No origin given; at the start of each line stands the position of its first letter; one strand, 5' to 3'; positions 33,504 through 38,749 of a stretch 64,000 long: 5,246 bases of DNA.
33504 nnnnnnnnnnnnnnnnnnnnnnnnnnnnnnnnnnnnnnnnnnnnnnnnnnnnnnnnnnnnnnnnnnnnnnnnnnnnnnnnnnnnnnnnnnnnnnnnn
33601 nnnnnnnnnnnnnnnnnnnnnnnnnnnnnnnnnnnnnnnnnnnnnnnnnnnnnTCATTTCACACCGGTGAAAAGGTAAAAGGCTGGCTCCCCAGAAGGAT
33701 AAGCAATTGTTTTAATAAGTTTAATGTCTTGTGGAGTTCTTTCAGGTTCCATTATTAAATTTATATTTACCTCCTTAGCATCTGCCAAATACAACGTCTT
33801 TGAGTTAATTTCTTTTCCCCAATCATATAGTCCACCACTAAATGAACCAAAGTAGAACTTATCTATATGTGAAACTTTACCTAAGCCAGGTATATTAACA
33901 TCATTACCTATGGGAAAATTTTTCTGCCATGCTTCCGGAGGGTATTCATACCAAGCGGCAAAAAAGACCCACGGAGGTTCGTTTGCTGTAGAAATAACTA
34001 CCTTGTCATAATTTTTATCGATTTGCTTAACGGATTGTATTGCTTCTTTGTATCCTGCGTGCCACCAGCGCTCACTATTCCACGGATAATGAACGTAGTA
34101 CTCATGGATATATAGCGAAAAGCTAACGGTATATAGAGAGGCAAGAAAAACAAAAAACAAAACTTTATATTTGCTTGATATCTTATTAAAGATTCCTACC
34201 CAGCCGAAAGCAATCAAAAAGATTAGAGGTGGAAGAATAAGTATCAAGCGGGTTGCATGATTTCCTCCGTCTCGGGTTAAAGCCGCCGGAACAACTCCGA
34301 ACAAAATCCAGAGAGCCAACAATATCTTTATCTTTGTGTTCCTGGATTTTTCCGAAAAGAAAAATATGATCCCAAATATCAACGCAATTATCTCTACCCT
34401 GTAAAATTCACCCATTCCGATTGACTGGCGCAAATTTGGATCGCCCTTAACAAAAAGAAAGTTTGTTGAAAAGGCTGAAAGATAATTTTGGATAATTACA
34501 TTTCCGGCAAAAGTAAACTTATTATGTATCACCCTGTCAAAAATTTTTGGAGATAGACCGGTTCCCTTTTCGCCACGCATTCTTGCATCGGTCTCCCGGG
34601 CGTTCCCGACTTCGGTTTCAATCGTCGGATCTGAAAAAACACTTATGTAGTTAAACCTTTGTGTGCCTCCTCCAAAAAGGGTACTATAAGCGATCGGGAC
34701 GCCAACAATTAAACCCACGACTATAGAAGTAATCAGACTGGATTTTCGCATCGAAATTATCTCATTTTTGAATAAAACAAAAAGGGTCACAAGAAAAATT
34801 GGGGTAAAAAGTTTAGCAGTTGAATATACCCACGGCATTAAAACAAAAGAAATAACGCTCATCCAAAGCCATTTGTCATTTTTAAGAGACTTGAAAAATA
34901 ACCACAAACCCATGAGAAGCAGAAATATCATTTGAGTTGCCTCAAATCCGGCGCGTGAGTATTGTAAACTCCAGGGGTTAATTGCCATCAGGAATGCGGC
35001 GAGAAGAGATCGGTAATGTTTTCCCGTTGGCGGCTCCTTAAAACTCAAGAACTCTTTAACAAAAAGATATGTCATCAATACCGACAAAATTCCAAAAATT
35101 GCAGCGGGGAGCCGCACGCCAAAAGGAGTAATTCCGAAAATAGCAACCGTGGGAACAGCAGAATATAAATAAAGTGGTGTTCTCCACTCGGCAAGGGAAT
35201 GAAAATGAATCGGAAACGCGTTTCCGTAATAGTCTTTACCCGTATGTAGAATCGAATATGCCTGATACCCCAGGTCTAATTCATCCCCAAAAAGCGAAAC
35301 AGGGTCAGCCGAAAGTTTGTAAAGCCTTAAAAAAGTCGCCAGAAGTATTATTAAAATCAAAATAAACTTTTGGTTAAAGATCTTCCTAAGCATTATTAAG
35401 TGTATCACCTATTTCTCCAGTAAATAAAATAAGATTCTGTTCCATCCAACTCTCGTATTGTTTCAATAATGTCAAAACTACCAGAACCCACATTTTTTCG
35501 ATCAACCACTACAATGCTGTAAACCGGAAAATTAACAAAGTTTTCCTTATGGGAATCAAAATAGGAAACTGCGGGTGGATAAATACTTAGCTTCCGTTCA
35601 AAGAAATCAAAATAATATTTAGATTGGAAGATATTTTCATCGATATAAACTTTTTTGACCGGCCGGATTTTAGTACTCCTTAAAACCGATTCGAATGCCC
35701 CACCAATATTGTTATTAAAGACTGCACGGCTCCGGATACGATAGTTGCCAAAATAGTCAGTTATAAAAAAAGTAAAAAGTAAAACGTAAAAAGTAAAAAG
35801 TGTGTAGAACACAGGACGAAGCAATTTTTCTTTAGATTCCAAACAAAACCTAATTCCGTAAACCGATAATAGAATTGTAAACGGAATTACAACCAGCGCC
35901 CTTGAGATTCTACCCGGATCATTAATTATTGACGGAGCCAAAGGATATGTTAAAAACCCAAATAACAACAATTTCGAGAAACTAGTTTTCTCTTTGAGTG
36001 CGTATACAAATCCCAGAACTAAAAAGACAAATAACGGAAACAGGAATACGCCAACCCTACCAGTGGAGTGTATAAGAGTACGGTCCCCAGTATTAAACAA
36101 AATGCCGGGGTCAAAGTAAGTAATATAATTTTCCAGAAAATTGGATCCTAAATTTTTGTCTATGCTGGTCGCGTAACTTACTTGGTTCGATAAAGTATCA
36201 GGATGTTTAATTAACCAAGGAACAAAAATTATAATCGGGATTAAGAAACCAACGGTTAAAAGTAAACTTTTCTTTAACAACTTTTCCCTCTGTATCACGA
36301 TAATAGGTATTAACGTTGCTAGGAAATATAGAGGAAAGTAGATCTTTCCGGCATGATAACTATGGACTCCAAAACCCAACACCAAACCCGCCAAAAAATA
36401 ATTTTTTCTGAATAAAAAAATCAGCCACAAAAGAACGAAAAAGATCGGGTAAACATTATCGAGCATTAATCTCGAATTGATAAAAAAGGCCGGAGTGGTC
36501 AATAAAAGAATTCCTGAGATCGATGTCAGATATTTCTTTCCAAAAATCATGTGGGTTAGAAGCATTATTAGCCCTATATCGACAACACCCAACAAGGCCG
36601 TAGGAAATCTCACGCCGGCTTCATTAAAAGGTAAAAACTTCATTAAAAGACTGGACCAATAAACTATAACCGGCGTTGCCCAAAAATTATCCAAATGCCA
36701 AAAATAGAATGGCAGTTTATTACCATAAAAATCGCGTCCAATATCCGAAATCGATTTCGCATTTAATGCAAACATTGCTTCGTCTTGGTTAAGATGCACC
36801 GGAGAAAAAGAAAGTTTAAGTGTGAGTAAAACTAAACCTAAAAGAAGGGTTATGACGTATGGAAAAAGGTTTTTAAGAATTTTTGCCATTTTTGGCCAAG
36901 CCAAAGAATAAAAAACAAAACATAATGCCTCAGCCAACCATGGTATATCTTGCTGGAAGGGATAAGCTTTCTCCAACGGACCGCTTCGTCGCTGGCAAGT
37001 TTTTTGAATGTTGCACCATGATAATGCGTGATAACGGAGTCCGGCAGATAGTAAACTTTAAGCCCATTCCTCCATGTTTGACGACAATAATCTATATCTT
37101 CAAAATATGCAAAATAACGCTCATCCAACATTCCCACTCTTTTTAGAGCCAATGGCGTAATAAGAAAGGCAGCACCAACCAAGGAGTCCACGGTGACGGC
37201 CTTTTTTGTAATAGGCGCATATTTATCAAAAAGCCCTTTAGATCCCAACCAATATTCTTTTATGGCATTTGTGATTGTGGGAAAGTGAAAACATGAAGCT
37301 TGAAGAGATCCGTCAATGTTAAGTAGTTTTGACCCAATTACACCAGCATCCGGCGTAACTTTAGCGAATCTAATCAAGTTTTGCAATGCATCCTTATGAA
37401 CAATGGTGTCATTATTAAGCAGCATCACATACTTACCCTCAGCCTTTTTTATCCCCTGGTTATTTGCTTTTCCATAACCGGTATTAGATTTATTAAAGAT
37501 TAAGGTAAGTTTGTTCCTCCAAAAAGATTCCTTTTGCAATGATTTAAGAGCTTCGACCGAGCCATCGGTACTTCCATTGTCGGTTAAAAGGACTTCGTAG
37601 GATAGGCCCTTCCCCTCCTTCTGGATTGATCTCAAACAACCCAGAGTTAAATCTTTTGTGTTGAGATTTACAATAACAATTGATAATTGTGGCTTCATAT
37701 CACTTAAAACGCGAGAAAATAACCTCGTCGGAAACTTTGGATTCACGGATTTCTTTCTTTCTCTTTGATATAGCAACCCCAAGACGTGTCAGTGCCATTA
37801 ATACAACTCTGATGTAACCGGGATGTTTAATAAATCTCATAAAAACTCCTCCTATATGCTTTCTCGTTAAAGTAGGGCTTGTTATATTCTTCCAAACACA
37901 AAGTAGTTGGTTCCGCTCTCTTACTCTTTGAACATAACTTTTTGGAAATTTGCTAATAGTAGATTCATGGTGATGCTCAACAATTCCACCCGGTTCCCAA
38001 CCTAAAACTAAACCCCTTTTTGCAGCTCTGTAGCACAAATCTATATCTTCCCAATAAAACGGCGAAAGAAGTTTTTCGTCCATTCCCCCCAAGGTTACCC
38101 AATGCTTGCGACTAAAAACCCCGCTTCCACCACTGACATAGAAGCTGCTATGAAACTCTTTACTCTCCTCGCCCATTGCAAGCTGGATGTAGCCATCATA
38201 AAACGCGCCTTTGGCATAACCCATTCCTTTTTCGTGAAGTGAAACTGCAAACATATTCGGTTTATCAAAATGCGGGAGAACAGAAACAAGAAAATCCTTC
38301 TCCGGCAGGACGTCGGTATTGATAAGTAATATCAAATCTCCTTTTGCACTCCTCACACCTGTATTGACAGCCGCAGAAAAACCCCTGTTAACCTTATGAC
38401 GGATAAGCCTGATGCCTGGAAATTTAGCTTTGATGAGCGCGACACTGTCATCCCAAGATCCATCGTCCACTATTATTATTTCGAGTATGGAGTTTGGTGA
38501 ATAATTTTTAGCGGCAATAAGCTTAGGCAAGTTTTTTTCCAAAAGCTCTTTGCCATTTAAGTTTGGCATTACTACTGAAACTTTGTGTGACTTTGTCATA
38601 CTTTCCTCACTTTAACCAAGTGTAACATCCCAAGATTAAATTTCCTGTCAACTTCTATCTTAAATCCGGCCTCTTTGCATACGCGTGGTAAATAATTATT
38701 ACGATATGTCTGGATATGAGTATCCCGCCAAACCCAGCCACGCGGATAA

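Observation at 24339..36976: Eight consecutive, translationally coupled GT-C genes with a shared C-terminal soluble domain (tandem family expansion)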

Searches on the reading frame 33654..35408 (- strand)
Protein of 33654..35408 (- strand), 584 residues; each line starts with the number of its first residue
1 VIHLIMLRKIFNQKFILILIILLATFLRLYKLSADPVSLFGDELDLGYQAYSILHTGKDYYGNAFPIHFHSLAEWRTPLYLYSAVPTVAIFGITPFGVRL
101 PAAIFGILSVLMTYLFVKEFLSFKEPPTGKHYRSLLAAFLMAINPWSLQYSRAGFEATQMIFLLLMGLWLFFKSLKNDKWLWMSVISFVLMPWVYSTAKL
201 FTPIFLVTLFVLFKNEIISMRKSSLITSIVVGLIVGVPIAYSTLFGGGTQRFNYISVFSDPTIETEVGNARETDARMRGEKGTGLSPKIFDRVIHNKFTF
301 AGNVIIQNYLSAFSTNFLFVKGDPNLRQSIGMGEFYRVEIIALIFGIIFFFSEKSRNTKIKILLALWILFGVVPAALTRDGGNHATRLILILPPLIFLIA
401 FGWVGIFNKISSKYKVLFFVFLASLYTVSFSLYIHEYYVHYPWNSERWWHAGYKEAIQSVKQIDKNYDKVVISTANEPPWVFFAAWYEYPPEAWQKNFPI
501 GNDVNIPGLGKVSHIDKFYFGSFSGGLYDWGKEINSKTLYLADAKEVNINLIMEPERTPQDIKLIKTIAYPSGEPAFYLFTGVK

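Call 5: search_protein_families(library=pfam, proteins=[window:33654-35408:-], max_evalue=0.01)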
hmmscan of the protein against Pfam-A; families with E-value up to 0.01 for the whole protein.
window:33654-35408:- (584 aa): 1 family
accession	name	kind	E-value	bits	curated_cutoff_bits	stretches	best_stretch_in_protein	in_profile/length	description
PF13231.12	PMT_2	-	1.7e-06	28.7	26.1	1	77-239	3-157/160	Dolichyl-phosphate-mannose-protein mannosyltransferase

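Call 6: search_protein_families(library=ncbifam, proteins=[window:33654-35408:-], max_evalue=0.01)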
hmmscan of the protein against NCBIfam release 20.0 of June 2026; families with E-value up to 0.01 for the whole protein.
window:33654-35408:- (584 aa): 2 families
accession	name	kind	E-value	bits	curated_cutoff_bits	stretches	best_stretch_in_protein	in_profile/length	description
TIGR03663.1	TIGR03663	subfamily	2.1e-10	40.2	126.25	1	16-262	3-231/435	flippase activity-associated protein Agl23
NF047440.1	LA3751_2_3_fam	subfamily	0.0037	16.2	200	1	329-431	278-382/460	LA_3751/LA_3752 family putative glycosyltransferase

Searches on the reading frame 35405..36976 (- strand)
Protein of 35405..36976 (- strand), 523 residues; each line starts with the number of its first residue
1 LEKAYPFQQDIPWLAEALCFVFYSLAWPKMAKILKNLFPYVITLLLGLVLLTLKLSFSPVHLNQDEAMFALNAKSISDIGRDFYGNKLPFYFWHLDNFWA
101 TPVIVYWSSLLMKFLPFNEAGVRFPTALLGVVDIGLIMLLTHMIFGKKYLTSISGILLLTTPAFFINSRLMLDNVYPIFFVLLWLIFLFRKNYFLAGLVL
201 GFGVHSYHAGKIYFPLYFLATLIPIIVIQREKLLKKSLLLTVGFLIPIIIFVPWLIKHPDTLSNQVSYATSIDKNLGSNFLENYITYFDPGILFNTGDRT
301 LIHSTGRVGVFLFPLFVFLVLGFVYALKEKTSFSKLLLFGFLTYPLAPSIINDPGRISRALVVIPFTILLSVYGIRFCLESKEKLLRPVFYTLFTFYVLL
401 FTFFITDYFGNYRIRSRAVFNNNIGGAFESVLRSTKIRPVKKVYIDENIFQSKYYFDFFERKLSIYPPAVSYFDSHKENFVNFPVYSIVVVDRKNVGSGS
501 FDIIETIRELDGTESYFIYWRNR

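Call 5: search_protein_families(library=pfam, proteins=[window:35405-36976:-], max_evalue=0.01)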
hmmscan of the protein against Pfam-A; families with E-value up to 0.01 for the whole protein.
window:35405-36976:- (523 aa): 1 family
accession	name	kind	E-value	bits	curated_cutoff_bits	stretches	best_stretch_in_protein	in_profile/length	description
PF13231.12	PMT_2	-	6.2e-07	30.2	26.1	1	101-256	3-159/160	Dolichyl-phosphate-mannose-protein mannosyltransferase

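Call 6: search_protein_families(library=ncbifam, proteins=[window:35405-36976:-], max_evalue=0.01)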
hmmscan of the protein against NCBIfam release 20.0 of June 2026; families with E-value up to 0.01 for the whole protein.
window:35405-36976:- (523 aa): 0 families

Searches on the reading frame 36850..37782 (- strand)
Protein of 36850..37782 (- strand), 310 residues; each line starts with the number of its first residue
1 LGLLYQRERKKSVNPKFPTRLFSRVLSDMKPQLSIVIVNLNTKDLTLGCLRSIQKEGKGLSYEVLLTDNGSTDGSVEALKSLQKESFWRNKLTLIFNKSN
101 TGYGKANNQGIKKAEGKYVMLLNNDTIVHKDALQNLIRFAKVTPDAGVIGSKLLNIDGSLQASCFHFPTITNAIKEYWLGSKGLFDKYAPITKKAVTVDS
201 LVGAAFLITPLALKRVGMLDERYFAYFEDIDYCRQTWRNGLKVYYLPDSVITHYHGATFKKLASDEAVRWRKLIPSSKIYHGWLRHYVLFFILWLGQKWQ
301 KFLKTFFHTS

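Call 8: search_protein_families(library=pfam, proteins=[window:36850-37782:-], max_evalue=0.01)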
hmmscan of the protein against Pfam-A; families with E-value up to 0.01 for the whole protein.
window:36850-37782:- (310 aa): 6 families
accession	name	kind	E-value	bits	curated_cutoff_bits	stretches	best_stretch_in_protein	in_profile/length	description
PF00535.33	Glycos_transf_2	-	7.2e-25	88.3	23.3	1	34-155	1-118/168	Glycosyl transferase family 2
PF13641.12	Glyco_tranf_2_3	-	2.9e-20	73.7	27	1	31-264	1-222/230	Glycosyltransferase like family 2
PF10111.15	Glyco_tranf_2_2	-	2.1e-05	24.6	27.3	1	62-142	30-108/276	Glycosyltransferase like family 2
PF13632.12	Glyco_trans_2_3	-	7.6e-05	23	27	1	118-276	1-142/198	Glycosyl transferase family group 2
PF13712.12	Glyco_tranf_2_5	-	0.00044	20.5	27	1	101-262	39-196/210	Glycosyltransferase like family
PF13704.12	Glyco_tranf_2_4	-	0.0012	19.7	27.5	1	63-132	21-88/98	Glycosyl transferase family 2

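Call 45: search_protein_families(library=ncbifam, proteins=[window:36850-37782:-], max_evalue=0.001)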
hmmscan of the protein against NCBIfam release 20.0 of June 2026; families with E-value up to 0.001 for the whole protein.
window:36850-37782:- (310 aa): 18 families
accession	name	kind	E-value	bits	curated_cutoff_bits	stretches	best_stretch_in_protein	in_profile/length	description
TIGR01556.1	rhamnosyltran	subfamily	3.1e-15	56.1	200.55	1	60-264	20-211/281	rhamnosyltransferase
TIGR03111.1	glyc2_xrt_Gpos1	hypoth_equivalog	1.6e-14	53.6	363.95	1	28-141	46-157/439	TIGR03111 family XrtG-associated glycosyltransferase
NF007482.0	PRK10073.1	equivalog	1.4e-13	50.6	423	1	29-141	4-111/334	glycosyltransferase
NF038302.1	EPS_HpsE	equivalog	3.3e-13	49.3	300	1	47-153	20-124/307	hormogonium polysaccharide biosynthesis glycosyltransferase HpsE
TIGR03965.1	mycofact_glyco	equivalog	6.3e-13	48.4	280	1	27-263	70-290/467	mycofactocin biosynthesis glycosyltransferase MftF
NF041875.1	EPS_EpsD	equivalog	9e-12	45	370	1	33-150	1-114/325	exopolysaccharide biosynthesis glycosyltransferase EpsD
TIGR03937.1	PgaC_IcaA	equivalog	2.8e-11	43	422.3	1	28-149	42-159/407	poly-beta-1,6-N-acetyl-D-glucosamine synthase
TIGR04009.1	wcaE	equivalog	3.9e-11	42.7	369.2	1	33-157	3-124/248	colanic acid biosynthesis glycosyltransferase WcaE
NF047683.1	TeichurnBiosyTuaG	equivalog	5.5e-11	42.6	400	1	28-146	3-117/252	teichuronic acid biosynthesis protein TuaG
NF050050.1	ProtGlycPglI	equivalog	1.9e-10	40.6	500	1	30-161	1-128/306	GalNAc(5)-diNAcBac-PP-undecaprenol beta-1,3-glucosyltransferase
TIGR04283.1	glyco_like_mftF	equivalog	2.5e-09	37.1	182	1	33-141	1-99/221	TIGR04283 family arsenosugar biosynthesis glycosyltransferase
TIGR04242.1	nodulat_NodC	equivalog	4.1e-08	32.6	550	1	24-141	41-157/395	chitooligosaccharide synthase NodC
NF053739.1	GlytfEpsEBac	equivalog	1.7e-07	30.5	450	1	31-158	1-125/265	glycosyltransferase EpsE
NF038299.1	EPS_HpsN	equivalog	3.7e-05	22.8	425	0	32-155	2-121/317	hormogonium polysaccharide biosynthesis glycosyltransferase HpsN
TIGR03469.1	HpnB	hypoth_equivalog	5e-05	22.5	379.25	1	27-140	40-160/386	hopene-associated glycosyltransferase HpnB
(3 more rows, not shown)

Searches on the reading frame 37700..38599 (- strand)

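Call 8: search_protein_families(library=pfam, proteins=[window:37700-38599:-], max_evalue=0.01)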
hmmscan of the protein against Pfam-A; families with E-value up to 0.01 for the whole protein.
window:37700-38599:- (299 aa): 4 families
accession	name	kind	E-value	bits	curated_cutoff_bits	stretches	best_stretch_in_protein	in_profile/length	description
PF00535.33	Glycos_transf_2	-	4.8e-23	82.4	23.3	1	8-126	1-120/168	Glycosyl transferase family 2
PF13641.12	Glyco_tranf_2_3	-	3e-13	50.8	27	1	6-218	2-220/230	Glycosyltransferase like family 2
PF10111.15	Glyco_tranf_2_2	-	1.5e-08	34.9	27.3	1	8-106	1-101/276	Glycosyltransferase like family 2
PF13632.12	Glyco_trans_2_3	-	0.00011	22.6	27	1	90-227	2-138/198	Glycosyl transferase family group 2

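Call 45: search_protein_families(library=ncbifam, proteins=[window:37700-38599:-], max_evalue=0.001)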
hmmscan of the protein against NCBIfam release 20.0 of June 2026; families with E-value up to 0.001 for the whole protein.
window:37700-38599:- (299 aa): 19 families
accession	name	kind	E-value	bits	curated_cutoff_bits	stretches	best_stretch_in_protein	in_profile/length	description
TIGR03965.1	mycofact_glyco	equivalog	6.2e-30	104.5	280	1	4-218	73-289/467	mycofactocin biosynthesis glycosyltransferase MftF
NF041875.1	EPS_EpsD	equivalog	3.2e-19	69.5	370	1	7-109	1-102/325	exopolysaccharide biosynthesis glycosyltransferase EpsD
NF007482.0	PRK10073.1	equivalog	8.6e-13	48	423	1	2-96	3-95/334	glycosyltransferase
TIGR03937.1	PgaC_IcaA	equivalog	2.5e-12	46.5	422.3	1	3-118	43-158/407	poly-beta-1,6-N-acetyl-D-glucosamine synthase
TIGR04283.1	glyco_like_mftF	equivalog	3.5e-11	43.1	182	1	7-123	1-113/221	TIGR04283 family arsenosugar biosynthesis glycosyltransferase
NF007986.1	PRK10714.1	equivalog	1.7e-08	33.8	529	1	3-97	4-101/316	undecaprenyl-phosphate 4-deoxy-4-formamido-L-arabinose transferase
NF050819.1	PolSacchBiosHfsG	equivalog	2.9e-07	30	500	1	27-106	28-112/302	polysaccharide biosynthesis protein HfsG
NF047588.1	GlcsyltransPgfSStrep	equivalog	3.7e-07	29.7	500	1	6-99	2-98/308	glycosyltransferase PgfS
TIGR01556.1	rhamnosyltran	subfamily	4.8e-07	29.3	200.55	1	37-208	20-199/281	rhamnosyltransferase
NF058614.1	PPMAGASynPpgS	equivalog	5.4e-07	29.3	370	1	39-86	27-72/226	polyprenyl-phospho-N-acetylgalactosaminyl synthase PpgS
TIGR03111.1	glyc2_xrt_Gpos1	hypoth_equivalog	1.4e-06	27.4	363.95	1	5-114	49-159/439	TIGR03111 family XrtG-associated glycosyltransferase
NF038302.1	EPS_HpsE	equivalog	1.5e-06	27.5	300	1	7-107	3-107/307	hormogonium polysaccharide biosynthesis glycosyltransferase HpsE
NF047683.1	TeichurnBiosyTuaG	equivalog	1.8e-06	27.8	400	1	3-118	4-117/252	teichuronic acid biosynthesis protein TuaG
NF038299.1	EPS_HpsN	equivalog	1.6e-05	24.1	425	1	6-118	2-114/317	hormogonium polysaccharide biosynthesis glycosyltransferase HpsN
NF010496.0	PRK13915.1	equivalog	2.5e-05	23.5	262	1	3-107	29-137/307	glucosyl-3-phosphoglycerate synthase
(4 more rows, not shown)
